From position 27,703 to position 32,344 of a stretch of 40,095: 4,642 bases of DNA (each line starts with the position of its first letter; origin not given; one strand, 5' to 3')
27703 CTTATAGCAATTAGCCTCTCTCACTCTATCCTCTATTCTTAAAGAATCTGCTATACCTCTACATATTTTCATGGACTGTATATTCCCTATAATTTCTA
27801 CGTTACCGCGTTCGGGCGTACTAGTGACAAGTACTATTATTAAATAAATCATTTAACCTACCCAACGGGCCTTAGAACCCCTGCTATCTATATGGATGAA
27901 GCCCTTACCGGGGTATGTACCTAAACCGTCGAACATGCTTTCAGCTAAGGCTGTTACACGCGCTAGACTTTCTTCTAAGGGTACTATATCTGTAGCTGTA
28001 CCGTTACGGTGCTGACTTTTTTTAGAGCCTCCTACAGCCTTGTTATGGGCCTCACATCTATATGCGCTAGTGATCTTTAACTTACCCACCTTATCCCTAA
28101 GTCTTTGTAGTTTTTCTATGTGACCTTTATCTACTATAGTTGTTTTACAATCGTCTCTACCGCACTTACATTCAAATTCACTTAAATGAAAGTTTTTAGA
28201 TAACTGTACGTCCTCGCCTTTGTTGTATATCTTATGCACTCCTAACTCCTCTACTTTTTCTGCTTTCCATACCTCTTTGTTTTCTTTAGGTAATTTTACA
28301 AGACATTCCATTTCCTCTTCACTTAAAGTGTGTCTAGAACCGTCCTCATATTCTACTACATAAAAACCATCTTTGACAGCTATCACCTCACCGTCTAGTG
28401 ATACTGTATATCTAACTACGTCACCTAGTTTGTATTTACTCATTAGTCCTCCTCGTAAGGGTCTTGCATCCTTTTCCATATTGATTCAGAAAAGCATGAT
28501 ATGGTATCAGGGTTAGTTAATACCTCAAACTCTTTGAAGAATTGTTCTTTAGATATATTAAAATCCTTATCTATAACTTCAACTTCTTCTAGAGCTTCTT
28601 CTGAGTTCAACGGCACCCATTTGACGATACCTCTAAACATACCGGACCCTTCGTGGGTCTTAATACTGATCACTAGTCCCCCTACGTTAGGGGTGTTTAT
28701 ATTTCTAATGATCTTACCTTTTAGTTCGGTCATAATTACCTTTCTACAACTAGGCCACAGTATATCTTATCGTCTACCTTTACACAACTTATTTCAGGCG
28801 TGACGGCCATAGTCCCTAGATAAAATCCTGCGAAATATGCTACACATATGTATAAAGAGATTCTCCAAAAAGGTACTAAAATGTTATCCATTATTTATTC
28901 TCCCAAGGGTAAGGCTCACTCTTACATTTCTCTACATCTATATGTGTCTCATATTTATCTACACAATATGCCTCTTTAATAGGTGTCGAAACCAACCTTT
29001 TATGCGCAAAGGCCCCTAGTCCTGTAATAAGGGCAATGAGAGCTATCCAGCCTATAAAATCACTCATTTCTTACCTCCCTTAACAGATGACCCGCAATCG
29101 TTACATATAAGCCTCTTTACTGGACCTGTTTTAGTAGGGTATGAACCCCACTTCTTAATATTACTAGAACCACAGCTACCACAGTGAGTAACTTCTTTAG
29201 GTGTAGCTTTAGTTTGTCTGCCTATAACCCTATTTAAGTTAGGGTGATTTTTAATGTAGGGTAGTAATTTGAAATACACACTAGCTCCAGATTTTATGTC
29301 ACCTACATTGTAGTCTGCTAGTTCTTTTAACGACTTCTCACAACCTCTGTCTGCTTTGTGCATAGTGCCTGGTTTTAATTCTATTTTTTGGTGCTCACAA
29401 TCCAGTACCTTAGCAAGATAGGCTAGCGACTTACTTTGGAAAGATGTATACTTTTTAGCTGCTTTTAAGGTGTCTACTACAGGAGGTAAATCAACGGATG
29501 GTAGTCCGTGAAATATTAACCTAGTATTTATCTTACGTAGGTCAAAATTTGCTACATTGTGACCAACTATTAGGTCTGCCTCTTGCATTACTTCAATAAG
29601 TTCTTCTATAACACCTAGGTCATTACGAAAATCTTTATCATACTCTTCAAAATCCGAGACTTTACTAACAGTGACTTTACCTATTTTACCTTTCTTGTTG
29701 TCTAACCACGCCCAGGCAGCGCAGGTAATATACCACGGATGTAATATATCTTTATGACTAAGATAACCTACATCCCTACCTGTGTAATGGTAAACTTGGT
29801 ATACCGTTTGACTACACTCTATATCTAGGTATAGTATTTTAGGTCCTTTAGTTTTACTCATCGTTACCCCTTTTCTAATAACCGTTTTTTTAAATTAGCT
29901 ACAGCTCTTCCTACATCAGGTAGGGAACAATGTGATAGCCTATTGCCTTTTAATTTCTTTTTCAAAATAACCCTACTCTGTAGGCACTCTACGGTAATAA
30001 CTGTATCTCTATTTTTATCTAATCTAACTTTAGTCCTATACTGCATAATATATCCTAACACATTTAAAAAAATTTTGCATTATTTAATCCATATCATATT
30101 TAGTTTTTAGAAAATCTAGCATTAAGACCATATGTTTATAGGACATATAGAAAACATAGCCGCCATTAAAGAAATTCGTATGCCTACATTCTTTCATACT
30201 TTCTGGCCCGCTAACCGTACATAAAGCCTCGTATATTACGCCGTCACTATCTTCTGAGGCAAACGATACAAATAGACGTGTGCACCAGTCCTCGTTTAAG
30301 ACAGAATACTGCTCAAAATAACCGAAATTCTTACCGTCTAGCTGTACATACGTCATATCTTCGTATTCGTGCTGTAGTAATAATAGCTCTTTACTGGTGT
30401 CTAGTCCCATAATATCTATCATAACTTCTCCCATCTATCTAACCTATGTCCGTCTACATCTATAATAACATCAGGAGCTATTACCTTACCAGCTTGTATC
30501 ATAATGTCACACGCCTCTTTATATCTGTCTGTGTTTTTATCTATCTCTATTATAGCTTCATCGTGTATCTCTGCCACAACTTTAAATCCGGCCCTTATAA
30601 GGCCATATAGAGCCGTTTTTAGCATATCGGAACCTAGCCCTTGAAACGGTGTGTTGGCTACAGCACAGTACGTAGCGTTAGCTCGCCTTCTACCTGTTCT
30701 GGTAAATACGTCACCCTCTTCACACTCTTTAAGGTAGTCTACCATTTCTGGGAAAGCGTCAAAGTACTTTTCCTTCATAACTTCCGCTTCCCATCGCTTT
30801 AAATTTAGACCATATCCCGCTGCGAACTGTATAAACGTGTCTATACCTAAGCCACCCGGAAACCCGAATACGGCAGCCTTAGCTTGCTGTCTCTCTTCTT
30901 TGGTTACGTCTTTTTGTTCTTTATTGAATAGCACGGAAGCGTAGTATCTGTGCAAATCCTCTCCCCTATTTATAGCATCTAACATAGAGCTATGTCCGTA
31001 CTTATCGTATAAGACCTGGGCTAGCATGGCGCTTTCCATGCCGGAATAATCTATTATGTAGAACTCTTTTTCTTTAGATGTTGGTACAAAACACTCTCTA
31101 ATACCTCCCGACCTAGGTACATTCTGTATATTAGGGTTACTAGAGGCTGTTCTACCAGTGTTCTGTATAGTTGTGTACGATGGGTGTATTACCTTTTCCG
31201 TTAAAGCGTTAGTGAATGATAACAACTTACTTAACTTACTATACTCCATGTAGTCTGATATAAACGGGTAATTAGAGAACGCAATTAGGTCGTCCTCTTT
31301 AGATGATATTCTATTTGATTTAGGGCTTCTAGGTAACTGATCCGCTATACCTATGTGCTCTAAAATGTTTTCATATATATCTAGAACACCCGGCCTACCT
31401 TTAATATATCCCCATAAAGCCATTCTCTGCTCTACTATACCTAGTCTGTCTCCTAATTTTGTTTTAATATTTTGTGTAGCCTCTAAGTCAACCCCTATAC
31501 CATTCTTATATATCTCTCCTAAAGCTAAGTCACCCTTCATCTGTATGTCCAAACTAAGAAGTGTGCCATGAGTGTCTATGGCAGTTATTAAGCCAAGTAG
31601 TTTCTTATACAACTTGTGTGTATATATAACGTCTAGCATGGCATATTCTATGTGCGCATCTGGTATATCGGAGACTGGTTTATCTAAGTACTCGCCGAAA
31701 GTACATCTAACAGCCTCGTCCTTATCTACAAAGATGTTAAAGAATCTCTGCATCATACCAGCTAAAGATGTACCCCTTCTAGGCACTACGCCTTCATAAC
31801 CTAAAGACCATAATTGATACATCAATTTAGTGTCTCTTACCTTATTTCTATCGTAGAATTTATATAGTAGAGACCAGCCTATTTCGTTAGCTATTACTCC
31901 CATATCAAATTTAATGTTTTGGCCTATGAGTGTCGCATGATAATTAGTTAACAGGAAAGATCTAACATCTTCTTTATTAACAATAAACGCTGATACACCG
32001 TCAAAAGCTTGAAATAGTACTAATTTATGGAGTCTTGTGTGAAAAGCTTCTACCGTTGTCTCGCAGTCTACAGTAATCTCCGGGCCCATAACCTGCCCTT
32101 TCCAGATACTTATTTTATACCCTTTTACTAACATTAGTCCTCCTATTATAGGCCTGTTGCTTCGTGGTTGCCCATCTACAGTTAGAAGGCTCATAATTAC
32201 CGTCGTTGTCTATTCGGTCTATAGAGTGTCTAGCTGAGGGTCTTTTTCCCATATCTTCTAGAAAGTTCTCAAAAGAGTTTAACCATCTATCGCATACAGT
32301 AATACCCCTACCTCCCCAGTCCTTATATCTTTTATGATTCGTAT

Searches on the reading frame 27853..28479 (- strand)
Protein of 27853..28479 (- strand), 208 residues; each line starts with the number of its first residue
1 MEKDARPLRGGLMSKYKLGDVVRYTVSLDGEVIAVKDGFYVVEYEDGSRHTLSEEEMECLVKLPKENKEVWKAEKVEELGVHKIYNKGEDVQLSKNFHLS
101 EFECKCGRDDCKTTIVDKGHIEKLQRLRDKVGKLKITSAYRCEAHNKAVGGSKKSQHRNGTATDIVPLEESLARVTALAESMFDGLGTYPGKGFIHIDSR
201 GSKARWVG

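Call 14: search_protein_families(library=pfam, proteins=[window:27853-28479:-], max_evalue=0.01)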
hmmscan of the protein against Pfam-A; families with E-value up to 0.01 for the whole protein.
window:27853-28479:- (208 aa): 3 families
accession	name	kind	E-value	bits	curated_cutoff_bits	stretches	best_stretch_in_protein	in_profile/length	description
PF08291.16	Peptidase_M15_3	-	1.2e-19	70.8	23.2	1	96-198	2-108/108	Peptidase M15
PF05951.18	Peptidase_M15_2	-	8.5e-09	35.7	27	1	114-200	51-148/153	Bacterial protein of unknown function (DUF882)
PF06904.17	Extensin-like_C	-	0.0053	17.4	25.4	1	125-169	71-114/176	Extensin-like protein C-terminus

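Call 67: search_dna_similar(query=window:27853-28479:-, collection=phages, mode=protein, max_rows=12, max_evalue=0.00001)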
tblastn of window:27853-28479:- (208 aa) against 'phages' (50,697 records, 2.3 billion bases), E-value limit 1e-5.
Records with a match: 528; places in all: 529; records where one place covers at least 80% of the query: 0.
Best place of each record, by identity: <60% 528.
By first word of the organism name: Vibrio 163; Rheinheimera 109; Escherichia 58; Klebsiella 30; Bacteriophage 20; Vectrevirus 18; Proteus 16; Salmonella 15; Aeromonas 13; Faecalibacterium 12; and 27 more.
By host as written in the record: Rheinheimera sp. BAL341 109; - 87; Vibrio harveyi BAA-1116 36; Escherichia coli 23; Vibrio parahaemolyticus 21; Vibrio breoganii 11; Vibrio cyclitrophicus 11; Klebsiella pneumoniae 10; and 121 more.
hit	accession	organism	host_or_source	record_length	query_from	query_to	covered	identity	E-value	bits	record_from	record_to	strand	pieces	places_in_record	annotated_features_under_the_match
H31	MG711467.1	Faecalibacterium phage FP_Taranis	Faecalibacterium prausnitzii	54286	85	207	59%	47.3%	4e-23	102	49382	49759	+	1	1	endolysin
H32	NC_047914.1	Faecalibacterium phage FP_Taranis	Faecalibacterium prausnitzii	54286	85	207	59%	47.3%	4e-23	102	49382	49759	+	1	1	endolysin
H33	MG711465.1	Faecalibacterium phage FP_Brigit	Faecalibacterium prausnitzii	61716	85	207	59%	46.5%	9e-23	100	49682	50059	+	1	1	endolysin, peptidase M15 family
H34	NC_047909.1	Faecalibacterium phage FP_Brigit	Faecalibacterium prausnitzii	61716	85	207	59%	46.5%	9e-23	100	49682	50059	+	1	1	endolysin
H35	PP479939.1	Faecalibacterium phage Roos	Faecalibacterium sp. FM8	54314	85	207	59%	45.0%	1e-23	103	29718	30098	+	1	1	hypothetical protein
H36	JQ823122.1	Nonlabens phage P12024S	Persicivirga sp. IMCC12024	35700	90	206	56%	46.8%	3e-22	99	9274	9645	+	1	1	peptidase M15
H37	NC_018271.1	Nonlabens phage P12024S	Persicivirga sp. IMCC12024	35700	90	206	56%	46.8%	3e-22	99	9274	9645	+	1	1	endolysin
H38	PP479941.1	Faecalibacterium phage Aster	Faecalibacterium sp. HTF-238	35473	65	208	69%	37.8%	7e-20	92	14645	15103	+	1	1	peptidase | hypothetical protein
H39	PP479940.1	Faecalibacterium phage Pioen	Faecalibacterium sp. HTF-238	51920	84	207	60%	41.2%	4e-20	93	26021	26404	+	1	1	hypothetical protein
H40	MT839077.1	Bacteriophage sp.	human fecal samples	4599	93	208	56%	44.0%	2e-19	91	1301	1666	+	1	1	record has no annotation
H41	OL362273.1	Escherichia phage 6949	Escherichia coli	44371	70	206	66%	36.9%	7e-14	75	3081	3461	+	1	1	hypothetical protein (x2)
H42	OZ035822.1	Vectrevirus PDP21P6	-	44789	66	206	68%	35.4%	2e-15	80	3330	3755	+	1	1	record has no annotation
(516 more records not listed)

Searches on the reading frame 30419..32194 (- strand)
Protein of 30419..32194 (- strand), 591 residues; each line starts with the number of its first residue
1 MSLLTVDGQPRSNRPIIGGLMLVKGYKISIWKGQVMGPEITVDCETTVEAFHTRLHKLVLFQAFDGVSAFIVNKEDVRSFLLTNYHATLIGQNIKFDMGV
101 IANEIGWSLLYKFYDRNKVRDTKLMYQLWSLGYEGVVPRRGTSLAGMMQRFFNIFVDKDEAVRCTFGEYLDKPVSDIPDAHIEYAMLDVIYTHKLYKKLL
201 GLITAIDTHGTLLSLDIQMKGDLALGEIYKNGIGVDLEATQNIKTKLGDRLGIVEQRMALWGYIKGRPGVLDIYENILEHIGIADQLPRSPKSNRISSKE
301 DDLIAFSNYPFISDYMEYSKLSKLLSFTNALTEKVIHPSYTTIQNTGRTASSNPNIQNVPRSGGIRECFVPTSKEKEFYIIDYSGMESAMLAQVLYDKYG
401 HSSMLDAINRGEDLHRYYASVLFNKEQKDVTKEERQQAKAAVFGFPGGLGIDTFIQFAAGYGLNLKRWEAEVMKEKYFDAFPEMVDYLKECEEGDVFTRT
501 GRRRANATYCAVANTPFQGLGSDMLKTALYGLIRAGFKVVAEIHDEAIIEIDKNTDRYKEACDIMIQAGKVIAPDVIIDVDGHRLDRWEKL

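Call 14: search_protein_families(library=pfam, proteins=[window:30419-32194:-], max_evalue=0.01)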
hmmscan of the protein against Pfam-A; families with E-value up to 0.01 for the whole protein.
window:30419-32194:- (591 aa): 2 families
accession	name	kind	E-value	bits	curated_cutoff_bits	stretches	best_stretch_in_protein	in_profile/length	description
PF00476.26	DNA_pol_A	-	6.8e-39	134.3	34.3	1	294-589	56-380/381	DNA polymerase family A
PF01612.26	DNA_pol_A_exo1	-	8.1e-12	45.7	23.6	1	38-200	21-169/173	3'-5' exonuclease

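Call 68: search_dna_similar(query=window:30419-32194:-, collection=phages, mode=protein, max_rows=12, max_evalue=0.00001)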
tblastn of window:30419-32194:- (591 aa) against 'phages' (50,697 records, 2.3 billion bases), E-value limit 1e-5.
Records with a match: 1142; places in all: 1142; records where one place covers at least 80% of the query: 7.
Best place of each record, by identity: <60% 1142.
By first word of the organism name: Staphylococcus 323; Bacillus 230; Microbacterium 203; Gordonia 68; Listeria 49; Enterococcus 40; Bacteriophage 32; Vibrio 27; Thermus 20; Escherichia 15; and 40 more.
By host as written in the record: - 127; Staphylococcus aureus 114; Microbacterium foliorum NRRL B-24224 SEA 99; Microbacterium foliorum NRRL B-24224 80; Listeria monocytogenes 40; Gordonia rubripertincta NRRL B-16540 33; Bacillus cereus 28; Staphylococcus sp. 24; and 249 more.
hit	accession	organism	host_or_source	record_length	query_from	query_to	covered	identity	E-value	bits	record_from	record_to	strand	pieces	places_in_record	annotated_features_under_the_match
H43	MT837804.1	Bacteriophage sp.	human fecal samples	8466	38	534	84%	27.3%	3e-29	129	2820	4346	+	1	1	record has no annotation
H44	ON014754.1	Pseudanabaena phage Pam2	Pseudanabaena sp.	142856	92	586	84%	24.9%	1e-21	105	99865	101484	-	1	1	DNA-directed DNA polymerase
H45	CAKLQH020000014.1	Acinetobacter phage MD-2021a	not known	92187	30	529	85%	24.6%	2e-18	96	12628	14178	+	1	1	polA: DNA polymerase I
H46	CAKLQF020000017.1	Acinetobacter phage MD-2021a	not known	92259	30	529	85%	24.6%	2e-18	96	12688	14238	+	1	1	polA: DNA polymerase I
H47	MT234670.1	Pseudanabaena phage PA-SR01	Pseudanabaena sp. KCZY-C8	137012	92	586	84%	24.7%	2e-21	105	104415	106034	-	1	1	DNA-directed DNA polymerase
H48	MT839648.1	Bacteriophage sp.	human fecal samples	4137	82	529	76%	27.0%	6e-27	122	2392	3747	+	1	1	record has no annotation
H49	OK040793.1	Microbacterium phage Zooman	Microbacterium foliorum NRRL B-24224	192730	43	537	84%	23.8%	2e-6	57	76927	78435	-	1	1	100: DNA polymerase I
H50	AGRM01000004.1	Salmonella enterica subsp. houtenae str. ATCC BAA-1581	Homo sapiens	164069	81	532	76%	26.0%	2e-20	102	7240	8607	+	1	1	DNA-directed DNA polymerase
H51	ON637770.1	Microbacterium phage Big4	Microbacterium foliorum NRRL B-24224 SEA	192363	43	537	84%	23.4%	1e-6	58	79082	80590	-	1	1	105: DNA polymerase I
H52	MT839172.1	Bacteriophage sp.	human fecal samples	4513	81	529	76%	25.8%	1e-26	121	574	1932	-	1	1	record has no annotation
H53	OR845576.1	Escherichia phage ECO95 1-6-1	Escherichia coli O157:H7 ATCC 43895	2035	81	532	76%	25.6%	1e-19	99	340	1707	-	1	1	record has no annotation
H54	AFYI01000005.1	Salmonella enterica subsp. enterica serovar Infantis str. ...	Homo sapiens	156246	81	532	76%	25.6%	2e-19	99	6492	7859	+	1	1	DNA-directed DNA polymerase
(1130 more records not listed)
